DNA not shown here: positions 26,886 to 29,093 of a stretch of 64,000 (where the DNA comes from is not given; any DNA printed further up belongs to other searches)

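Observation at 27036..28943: TasA/camelysin-like module fused to an FGE-sulfatase (SUMF1-like) domain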

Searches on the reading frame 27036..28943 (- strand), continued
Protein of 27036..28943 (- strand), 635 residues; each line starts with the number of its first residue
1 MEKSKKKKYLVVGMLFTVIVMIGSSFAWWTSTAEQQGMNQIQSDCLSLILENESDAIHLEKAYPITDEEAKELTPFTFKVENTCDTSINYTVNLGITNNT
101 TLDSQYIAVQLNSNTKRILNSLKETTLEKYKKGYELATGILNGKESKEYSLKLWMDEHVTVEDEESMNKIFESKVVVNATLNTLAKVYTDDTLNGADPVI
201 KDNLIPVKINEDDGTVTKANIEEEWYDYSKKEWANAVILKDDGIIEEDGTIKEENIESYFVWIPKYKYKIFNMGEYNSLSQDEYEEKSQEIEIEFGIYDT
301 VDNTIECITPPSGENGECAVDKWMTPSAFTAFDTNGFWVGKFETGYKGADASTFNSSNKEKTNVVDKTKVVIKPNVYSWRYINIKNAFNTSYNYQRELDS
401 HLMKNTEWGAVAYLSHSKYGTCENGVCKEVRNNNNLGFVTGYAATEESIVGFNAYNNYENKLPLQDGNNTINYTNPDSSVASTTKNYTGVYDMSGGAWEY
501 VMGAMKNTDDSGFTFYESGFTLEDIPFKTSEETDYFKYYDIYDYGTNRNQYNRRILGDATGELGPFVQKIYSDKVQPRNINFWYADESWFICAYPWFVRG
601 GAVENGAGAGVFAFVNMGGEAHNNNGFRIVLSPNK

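Call 59: list_cluster_members(proteins=[P0001, P0121, P0002, P0004, P0119, P0155])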
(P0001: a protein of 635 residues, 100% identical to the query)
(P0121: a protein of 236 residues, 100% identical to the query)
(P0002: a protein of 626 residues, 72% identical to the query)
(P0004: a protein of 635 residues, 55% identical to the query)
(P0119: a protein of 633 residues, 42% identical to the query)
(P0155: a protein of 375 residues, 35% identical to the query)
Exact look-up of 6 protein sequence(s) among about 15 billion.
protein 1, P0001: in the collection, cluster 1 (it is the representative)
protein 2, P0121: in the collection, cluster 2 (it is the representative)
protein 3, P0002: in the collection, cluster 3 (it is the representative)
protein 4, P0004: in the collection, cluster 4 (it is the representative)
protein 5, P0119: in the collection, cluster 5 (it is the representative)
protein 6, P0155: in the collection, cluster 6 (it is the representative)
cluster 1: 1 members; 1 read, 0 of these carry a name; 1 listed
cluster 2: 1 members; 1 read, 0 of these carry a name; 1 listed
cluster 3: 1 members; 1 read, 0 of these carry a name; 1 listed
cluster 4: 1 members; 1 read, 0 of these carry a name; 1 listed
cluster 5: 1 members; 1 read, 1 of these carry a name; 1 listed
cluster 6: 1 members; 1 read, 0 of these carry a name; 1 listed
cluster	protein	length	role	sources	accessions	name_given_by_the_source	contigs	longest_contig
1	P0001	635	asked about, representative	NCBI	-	-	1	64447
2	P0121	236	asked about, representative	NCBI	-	-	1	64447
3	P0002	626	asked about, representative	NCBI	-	-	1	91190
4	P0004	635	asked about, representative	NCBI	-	-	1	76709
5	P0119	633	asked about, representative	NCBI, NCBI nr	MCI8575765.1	MAG: hypothetical protein HFI09_04775 [Bacilli bacterium] | hypothetical protein [Bacilli bacterium]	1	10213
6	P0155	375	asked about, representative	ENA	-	-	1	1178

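Call 63: fold_search(model_id=the predicted structure, library=viral)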
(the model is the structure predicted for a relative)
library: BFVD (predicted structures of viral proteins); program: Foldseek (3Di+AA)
matches with E <= 10: 1530; with E <= 0.001: 13
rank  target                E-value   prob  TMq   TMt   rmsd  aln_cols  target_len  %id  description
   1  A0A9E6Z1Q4            2.2e-08  1.00  0.29  0.32  26.0       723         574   12  (no name in the UniProt tables at hand)
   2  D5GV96                1.1e-05  1.00  0.30  0.33  12.7       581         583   10  Hypothetical phage protein [Campylobacter phage CP220]
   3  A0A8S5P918            3.4e-05  0.98  0.27  0.13  16.5       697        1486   11  Collagen triple helix repeat protein [Podoviridae sp. ctU7u6]
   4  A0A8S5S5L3            1.7e-04  0.99  0.27  0.19  15.0       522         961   11  Tail collar fiber protein [Podoviridae sp. ctsUe5]
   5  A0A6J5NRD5            2.0e-04  0.47  0.10  0.13  19.9       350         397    9  Concanavalin A-like lectin/glucanases superfamily [uncultured Caudovirales phage]
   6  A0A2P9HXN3            2.4e-04  1.00  0.29  0.31  14.0       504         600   12  (no name in the UniProt tables at hand)
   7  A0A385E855            2.6e-04  0.38  0.09  0.05  22.9       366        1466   10  Minor structural protein [Bacillus phage Hobo]
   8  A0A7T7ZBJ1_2          2.8e-04  0.51  0.10  0.08  23.9       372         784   10  (no name in the UniProt tables at hand)
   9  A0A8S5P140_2          3.3e-04  0.92  0.27  0.18  16.6       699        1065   10  Spore coat protein H kinase fold, TRANSFERASE [Myoviridae sp. ctrCp2]
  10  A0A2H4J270            3.7e-04  0.80  0.12  0.22  19.3       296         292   13  Carbohydrate esterase 2 N-terminal domain-containing protein [uncultured Caudovirales phage]
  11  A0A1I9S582            6.6e-04  0.51  0.10  0.09  19.4       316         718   11  (no name in the UniProt tables at hand)
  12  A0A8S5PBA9            7.4e-04  0.44  0.10  0.11  18.2       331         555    8  S-layer associated multidomain endoglucanase 16 carbohydrate binding module-2.9A [Siphoviridae sp. ctYtb10]
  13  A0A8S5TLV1            7.9e-04  0.95  0.12  0.14   9.4       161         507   12  Uncharacterized protein [Podoviridae sp. ctO1718]
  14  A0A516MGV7            1.2e-03  0.96  0.12  0.26  11.8       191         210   13  (no name in the UniProt tables at hand)
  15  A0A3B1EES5            1.2e-03  0.66  0.10  0.06  16.2       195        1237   12  (no name in the UniProt tables at hand)
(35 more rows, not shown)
